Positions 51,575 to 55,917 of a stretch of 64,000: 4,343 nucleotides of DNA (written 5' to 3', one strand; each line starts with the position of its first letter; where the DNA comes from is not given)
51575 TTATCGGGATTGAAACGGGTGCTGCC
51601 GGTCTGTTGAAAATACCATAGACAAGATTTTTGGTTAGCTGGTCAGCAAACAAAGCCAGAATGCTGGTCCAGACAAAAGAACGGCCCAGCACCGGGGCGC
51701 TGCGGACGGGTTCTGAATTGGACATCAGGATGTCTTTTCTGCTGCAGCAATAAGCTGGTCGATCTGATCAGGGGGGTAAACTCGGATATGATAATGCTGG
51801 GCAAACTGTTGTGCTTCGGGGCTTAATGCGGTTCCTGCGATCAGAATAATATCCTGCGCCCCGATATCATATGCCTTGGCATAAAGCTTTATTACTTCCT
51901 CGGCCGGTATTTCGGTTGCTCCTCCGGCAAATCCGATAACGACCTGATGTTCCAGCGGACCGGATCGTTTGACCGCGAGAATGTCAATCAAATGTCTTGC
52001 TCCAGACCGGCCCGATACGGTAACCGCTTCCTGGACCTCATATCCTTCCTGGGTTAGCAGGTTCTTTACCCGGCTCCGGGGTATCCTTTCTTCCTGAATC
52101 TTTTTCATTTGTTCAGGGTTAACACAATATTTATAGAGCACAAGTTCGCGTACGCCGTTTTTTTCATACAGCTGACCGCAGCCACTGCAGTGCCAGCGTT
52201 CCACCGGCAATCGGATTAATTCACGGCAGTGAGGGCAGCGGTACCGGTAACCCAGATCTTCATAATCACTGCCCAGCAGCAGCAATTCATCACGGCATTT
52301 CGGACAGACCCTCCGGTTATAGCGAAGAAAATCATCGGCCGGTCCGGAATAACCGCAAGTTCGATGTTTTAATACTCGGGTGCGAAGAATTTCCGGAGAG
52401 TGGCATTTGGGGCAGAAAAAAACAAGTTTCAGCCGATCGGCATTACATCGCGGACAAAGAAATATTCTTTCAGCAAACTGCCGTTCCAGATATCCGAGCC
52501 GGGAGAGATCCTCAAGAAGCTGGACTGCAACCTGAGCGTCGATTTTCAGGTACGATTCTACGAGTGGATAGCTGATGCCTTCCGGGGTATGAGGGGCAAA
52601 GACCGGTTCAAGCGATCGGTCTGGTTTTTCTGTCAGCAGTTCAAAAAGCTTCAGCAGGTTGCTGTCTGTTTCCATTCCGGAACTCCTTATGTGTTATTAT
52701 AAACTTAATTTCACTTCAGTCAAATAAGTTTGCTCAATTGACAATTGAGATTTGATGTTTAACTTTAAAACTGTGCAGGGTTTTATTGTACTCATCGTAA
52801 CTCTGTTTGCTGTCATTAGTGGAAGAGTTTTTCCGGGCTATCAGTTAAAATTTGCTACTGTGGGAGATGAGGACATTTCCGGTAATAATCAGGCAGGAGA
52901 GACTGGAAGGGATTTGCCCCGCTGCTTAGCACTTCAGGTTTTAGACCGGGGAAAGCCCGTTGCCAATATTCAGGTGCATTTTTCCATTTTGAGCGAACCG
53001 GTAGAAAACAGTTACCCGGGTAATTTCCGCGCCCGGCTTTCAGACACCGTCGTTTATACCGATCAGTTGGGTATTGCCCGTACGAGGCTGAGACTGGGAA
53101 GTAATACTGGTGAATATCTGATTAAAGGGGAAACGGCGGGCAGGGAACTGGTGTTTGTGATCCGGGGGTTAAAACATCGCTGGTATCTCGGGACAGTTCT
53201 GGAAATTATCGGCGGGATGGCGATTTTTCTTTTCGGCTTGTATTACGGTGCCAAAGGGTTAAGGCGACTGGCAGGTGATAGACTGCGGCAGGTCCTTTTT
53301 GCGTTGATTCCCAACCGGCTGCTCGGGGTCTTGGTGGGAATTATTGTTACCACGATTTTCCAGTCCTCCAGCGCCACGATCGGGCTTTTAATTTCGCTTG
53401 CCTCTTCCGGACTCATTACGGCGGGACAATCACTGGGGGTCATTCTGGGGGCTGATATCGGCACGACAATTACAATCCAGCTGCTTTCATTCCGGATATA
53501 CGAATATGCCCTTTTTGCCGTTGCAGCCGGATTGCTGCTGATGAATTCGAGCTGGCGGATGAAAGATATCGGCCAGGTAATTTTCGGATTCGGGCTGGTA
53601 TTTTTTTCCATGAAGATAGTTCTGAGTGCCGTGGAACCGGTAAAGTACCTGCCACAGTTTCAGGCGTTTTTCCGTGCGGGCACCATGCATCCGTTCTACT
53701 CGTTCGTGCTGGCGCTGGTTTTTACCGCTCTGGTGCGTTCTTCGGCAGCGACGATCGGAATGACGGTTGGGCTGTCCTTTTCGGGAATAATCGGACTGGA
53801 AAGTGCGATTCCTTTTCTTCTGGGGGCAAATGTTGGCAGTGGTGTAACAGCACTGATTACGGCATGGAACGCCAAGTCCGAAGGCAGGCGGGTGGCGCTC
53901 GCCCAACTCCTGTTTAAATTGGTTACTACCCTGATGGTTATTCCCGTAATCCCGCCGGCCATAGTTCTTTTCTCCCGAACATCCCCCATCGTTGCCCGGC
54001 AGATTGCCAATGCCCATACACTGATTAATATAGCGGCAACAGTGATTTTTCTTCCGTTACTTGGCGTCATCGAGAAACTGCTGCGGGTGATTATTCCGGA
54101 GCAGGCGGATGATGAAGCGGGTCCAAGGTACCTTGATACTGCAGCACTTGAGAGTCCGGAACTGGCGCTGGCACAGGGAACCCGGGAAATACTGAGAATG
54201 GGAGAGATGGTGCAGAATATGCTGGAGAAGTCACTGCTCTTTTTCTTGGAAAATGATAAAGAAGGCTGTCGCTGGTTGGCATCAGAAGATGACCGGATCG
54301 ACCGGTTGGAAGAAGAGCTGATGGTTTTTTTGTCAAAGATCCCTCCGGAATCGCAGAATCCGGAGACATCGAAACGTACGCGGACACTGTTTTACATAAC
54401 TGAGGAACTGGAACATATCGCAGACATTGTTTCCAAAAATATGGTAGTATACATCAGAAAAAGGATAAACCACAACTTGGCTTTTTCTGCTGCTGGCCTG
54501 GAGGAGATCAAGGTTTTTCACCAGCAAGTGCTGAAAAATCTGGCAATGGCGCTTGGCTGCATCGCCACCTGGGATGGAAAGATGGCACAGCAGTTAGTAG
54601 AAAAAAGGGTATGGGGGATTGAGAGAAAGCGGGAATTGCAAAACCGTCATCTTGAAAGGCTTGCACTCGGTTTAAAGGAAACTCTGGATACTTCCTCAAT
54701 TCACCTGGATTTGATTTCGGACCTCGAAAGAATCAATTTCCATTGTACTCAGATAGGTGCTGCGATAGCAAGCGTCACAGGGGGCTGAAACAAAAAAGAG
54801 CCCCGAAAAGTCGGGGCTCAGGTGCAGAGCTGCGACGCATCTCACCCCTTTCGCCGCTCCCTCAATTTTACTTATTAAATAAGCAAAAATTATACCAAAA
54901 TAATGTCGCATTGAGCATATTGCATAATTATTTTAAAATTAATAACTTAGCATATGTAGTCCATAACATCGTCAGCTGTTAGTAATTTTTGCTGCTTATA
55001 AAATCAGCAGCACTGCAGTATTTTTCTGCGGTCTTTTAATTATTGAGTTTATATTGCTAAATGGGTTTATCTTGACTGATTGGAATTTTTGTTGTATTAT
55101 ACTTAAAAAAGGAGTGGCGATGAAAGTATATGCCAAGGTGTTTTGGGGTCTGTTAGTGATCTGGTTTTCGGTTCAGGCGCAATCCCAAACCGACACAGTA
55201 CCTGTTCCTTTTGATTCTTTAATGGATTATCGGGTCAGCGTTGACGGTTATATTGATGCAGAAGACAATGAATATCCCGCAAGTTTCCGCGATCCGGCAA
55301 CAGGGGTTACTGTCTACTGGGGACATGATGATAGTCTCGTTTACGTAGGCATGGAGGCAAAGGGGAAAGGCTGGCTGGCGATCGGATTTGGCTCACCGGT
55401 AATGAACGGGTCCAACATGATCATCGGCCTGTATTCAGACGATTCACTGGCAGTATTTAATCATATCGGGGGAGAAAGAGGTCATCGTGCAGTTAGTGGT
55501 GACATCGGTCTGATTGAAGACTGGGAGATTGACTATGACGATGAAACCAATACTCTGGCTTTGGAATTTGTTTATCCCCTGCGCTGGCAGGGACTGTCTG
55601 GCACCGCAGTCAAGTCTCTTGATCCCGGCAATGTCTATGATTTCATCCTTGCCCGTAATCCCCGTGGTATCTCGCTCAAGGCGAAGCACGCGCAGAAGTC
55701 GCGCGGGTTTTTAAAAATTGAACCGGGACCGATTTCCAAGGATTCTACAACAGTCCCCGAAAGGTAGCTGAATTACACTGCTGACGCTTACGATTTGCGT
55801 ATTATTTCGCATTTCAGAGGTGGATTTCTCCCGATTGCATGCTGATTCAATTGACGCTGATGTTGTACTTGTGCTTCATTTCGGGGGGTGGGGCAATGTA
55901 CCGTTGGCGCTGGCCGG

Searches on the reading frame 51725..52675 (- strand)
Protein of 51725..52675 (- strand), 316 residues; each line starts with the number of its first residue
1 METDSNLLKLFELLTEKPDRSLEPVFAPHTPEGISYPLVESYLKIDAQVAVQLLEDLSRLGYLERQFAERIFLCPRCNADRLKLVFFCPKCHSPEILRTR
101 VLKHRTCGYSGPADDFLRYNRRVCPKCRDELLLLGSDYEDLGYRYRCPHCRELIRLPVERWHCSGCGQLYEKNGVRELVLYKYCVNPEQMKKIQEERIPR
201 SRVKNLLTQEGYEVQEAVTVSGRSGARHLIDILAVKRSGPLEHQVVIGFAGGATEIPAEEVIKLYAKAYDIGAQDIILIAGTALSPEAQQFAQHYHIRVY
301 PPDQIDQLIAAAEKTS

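Call 10: search_protein_families(library=pfam, proteins=[window:51725-52675:-], max_evalue=0.0001)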
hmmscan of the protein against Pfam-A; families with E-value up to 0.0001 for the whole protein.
window:51725-52675:- (316 aa): 2 families
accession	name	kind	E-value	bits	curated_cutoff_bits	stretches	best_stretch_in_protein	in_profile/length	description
PF18551.6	TackOD1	-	1.1e-38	133.1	32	1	4-183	7-186/188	Thaumarchaeal output domain 1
PF04471.18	Mrr_cat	-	2.5e-05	24.8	21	1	203-304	13-110/115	Restriction endonuclease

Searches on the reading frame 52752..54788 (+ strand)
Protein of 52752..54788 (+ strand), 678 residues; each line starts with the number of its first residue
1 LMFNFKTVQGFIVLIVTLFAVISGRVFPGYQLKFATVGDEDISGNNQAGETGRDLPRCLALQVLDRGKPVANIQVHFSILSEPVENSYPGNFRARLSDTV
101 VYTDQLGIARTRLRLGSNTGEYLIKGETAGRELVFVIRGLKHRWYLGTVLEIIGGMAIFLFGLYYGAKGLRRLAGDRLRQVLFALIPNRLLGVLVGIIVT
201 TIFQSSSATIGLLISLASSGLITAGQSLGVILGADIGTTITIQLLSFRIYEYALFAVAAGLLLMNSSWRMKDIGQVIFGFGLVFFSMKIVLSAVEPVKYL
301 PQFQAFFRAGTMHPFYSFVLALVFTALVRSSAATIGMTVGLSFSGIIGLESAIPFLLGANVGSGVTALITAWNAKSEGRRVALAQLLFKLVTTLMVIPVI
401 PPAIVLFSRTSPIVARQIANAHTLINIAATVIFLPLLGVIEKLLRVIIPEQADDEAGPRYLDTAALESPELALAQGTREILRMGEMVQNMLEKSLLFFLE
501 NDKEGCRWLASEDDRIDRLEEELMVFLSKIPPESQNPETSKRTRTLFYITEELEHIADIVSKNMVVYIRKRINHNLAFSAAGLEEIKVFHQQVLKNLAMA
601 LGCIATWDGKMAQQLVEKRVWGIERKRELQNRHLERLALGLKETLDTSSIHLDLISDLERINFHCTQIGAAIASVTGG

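Call 10: search_protein_families(library=pfam, proteins=[window:52752-54788:+], max_evalue=0.0001)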
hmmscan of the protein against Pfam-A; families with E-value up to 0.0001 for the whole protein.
window:52752-54788:+ (678 aa): 2 families
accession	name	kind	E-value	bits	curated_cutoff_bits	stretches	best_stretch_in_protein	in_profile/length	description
PF02690.20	Na_Pi_cotrans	-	1.6e-50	171.2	29.1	2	158-289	1-134/137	Na+/Pi-cotransporter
PF01895.24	PhoU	-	5.6e-18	65.5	23.5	1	480-560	1-82/89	PhoU domain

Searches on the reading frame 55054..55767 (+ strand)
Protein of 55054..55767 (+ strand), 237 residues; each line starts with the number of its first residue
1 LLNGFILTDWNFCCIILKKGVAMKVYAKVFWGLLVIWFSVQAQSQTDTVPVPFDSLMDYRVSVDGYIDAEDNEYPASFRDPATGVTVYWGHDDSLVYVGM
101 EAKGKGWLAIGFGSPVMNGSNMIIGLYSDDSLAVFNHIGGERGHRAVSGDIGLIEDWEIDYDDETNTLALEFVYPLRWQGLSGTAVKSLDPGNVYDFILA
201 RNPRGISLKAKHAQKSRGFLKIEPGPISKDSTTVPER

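Call 10: search_protein_families(library=pfam, proteins=[window:55054-55767:+], max_evalue=0.0001)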
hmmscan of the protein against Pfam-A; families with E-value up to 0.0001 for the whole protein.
window:55054-55767:+ (237 aa): 1 family
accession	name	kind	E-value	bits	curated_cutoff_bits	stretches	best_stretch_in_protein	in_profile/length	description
PF03351.22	DOMON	-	1.9e-05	25.3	32.7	1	85-132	5-57/124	DOMON domain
